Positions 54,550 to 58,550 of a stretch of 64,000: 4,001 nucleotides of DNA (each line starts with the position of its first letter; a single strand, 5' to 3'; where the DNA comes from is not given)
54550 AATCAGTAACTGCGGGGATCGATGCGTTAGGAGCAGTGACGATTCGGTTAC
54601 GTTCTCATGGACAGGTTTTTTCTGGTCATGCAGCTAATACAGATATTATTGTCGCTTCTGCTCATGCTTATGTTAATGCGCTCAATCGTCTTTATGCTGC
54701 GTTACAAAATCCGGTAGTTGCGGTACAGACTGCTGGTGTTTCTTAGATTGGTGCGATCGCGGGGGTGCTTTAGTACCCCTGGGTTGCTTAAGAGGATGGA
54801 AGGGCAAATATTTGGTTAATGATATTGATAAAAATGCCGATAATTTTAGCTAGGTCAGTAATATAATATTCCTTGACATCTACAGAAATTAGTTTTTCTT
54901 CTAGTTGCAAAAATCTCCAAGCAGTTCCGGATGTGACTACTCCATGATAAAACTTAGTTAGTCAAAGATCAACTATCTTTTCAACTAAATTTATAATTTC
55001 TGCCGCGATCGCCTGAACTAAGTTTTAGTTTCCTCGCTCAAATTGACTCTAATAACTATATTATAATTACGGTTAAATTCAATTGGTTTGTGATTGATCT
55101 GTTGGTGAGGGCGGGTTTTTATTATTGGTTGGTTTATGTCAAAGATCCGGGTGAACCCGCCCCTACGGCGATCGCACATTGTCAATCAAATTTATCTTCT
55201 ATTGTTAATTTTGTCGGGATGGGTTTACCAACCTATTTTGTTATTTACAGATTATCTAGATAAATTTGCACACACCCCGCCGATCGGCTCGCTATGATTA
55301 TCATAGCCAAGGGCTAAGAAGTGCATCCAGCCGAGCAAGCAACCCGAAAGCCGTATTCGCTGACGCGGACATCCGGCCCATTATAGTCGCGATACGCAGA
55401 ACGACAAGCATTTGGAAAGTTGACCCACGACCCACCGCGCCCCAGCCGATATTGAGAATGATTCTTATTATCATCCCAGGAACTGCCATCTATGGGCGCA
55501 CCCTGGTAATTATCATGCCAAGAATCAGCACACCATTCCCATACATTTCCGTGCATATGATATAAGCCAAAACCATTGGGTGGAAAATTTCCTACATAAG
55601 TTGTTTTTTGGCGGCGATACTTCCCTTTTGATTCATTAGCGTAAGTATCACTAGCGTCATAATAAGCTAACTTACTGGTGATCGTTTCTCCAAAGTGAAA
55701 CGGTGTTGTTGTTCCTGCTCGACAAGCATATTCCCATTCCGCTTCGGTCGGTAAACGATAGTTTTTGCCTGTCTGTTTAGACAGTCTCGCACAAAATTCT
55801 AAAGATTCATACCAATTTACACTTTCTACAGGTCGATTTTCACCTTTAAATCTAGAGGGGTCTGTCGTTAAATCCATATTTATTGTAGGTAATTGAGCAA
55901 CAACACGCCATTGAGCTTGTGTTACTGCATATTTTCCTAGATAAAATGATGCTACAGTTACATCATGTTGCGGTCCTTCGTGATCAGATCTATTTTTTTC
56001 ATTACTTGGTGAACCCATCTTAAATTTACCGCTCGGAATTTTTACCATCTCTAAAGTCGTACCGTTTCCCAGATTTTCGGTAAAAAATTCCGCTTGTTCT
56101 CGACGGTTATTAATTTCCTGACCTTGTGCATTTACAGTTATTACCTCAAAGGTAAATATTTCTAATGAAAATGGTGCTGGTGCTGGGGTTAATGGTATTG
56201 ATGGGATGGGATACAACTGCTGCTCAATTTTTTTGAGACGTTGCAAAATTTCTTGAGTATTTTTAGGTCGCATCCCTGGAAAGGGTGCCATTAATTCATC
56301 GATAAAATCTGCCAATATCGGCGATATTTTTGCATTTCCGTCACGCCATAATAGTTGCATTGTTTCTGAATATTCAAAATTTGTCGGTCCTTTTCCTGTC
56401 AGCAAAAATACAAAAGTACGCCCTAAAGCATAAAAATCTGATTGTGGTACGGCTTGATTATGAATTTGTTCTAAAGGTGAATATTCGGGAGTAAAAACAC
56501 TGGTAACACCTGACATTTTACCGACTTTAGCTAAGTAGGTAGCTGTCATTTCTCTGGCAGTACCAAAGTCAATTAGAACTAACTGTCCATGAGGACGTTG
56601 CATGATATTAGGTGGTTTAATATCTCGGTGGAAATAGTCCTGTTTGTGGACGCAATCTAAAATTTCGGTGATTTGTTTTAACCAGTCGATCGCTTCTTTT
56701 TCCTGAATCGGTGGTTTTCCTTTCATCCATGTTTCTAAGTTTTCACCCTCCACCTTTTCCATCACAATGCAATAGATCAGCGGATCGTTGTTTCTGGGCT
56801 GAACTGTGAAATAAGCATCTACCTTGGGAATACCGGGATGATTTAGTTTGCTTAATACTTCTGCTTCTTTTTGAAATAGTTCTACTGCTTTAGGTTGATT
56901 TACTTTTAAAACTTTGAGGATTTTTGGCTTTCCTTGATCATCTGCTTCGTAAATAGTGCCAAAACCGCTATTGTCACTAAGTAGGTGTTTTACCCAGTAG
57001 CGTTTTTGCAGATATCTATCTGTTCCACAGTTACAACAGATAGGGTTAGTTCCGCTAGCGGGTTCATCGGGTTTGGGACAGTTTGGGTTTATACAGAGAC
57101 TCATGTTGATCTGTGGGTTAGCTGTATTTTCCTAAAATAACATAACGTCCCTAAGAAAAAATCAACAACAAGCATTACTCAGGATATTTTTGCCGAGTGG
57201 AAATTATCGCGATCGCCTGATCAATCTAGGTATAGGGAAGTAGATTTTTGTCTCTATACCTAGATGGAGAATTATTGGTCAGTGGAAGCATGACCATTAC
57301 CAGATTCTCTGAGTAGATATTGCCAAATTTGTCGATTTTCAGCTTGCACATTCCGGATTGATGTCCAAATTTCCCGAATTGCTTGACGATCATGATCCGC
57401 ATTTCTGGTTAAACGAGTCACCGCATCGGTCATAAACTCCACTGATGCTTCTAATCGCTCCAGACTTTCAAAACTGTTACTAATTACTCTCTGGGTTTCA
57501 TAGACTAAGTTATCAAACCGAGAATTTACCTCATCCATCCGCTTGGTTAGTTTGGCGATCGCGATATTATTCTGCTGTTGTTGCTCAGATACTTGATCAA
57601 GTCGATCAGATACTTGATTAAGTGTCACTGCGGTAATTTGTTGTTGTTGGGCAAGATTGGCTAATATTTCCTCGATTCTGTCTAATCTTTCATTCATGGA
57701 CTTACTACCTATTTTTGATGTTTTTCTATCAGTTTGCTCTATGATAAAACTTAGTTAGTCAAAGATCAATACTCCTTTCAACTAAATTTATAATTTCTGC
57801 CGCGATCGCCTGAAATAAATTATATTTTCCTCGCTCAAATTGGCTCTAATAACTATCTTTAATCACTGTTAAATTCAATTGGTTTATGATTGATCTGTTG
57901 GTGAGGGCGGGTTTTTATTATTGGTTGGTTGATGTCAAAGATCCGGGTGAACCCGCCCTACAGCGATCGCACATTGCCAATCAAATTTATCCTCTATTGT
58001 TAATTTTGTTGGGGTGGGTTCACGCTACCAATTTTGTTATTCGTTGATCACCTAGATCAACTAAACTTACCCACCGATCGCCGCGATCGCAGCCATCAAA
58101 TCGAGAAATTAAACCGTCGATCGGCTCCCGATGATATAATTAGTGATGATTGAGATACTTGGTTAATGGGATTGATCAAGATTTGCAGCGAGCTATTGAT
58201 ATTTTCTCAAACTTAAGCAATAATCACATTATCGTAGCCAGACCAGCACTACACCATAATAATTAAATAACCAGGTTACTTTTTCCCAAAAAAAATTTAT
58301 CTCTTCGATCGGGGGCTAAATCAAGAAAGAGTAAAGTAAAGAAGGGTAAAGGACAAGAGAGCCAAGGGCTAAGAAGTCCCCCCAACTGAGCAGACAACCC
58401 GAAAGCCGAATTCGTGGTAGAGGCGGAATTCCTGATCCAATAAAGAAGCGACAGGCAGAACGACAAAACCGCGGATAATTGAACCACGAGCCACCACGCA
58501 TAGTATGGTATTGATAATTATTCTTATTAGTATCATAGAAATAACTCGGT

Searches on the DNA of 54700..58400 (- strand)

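Call 69: search_rna_families(source=window, start=54700, end=58400, threshold=evalue, max_evalue=1)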
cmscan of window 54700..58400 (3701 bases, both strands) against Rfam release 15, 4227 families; matches with E-value up to 1: 0.
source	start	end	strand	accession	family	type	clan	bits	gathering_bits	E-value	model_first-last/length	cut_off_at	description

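Call 72: search_dna_similar(query=window:57200-58100:-, collection=plasmids, mode=distant, max_rows=10)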
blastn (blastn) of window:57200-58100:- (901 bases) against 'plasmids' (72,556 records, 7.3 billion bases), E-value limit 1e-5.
No match.
